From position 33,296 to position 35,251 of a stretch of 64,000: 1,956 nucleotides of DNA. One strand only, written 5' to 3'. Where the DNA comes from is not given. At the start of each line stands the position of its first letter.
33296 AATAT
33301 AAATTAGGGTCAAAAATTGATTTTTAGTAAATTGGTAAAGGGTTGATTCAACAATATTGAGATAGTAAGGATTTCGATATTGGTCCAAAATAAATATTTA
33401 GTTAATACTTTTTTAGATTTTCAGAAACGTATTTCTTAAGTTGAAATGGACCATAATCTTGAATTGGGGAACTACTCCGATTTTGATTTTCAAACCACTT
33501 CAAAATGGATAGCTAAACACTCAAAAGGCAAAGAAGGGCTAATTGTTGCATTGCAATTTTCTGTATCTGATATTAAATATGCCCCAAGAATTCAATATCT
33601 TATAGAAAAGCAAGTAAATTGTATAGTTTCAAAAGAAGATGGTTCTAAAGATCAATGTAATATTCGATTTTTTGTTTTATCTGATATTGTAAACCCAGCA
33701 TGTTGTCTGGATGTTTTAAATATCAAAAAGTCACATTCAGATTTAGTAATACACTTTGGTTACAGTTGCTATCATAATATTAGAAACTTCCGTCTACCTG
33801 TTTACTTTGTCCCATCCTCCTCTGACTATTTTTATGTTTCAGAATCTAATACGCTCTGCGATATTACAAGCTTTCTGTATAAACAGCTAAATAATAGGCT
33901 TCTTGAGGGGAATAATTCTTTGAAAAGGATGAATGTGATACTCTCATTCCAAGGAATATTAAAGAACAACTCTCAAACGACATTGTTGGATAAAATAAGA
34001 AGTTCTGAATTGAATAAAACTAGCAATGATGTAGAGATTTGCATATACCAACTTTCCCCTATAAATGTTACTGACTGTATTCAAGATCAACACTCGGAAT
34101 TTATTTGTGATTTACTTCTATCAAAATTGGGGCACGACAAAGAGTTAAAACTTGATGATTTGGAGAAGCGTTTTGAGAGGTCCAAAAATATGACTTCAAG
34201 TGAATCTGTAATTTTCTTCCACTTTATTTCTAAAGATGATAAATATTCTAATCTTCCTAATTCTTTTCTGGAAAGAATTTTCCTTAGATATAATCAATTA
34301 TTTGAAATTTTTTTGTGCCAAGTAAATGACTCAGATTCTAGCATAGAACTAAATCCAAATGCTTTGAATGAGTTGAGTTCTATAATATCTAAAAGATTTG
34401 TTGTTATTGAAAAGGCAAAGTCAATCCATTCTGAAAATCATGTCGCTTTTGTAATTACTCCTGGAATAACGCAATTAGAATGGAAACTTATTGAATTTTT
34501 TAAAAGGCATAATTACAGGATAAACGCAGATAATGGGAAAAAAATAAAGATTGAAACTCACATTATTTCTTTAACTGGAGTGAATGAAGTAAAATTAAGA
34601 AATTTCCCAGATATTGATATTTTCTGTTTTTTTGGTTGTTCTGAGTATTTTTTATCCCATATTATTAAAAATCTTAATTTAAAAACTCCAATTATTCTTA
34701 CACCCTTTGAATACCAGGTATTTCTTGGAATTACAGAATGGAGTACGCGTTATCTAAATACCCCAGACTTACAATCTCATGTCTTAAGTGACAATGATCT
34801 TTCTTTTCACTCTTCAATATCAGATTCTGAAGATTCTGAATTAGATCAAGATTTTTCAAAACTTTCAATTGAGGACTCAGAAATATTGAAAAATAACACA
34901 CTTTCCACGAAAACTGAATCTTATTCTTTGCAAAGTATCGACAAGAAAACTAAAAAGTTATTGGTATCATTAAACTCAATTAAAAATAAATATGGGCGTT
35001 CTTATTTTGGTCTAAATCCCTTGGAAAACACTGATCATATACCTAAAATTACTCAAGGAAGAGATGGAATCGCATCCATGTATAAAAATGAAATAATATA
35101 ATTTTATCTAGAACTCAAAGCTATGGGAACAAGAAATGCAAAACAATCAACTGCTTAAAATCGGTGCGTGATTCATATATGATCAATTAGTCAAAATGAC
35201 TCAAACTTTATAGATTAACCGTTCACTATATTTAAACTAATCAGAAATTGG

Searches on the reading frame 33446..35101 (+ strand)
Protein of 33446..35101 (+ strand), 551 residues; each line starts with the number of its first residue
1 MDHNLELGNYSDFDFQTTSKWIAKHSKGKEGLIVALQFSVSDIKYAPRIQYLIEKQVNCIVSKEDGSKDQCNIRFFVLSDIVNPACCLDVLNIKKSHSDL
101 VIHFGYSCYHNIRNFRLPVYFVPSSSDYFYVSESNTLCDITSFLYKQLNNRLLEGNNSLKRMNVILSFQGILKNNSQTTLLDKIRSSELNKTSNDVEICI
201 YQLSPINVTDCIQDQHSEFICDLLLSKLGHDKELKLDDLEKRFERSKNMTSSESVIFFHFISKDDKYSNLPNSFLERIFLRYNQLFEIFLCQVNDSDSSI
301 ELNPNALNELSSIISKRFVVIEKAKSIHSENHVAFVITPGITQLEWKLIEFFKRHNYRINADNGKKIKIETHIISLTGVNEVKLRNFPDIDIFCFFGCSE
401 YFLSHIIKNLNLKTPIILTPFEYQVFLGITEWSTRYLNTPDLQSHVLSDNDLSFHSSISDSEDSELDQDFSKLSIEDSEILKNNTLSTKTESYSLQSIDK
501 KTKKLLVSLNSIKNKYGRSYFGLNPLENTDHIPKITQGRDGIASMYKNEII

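Call 3: search_protein_families(library=pfam, proteins=[window:33446-35101:+], max_evalue=1)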
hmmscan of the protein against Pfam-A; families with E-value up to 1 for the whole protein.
window:33446-35101:+ (551 aa): 2 families
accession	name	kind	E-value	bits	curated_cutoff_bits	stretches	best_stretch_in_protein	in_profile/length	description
PF01866.22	Diphthamide_syn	-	6.4e-19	68.9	33.2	2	70-127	18-73/302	Putative diphthamide synthesis protein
PF12188.13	STAT2_C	-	0.087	13.2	27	1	462-487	5-29/56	Signal transducer and activator of transcription 2 C terminal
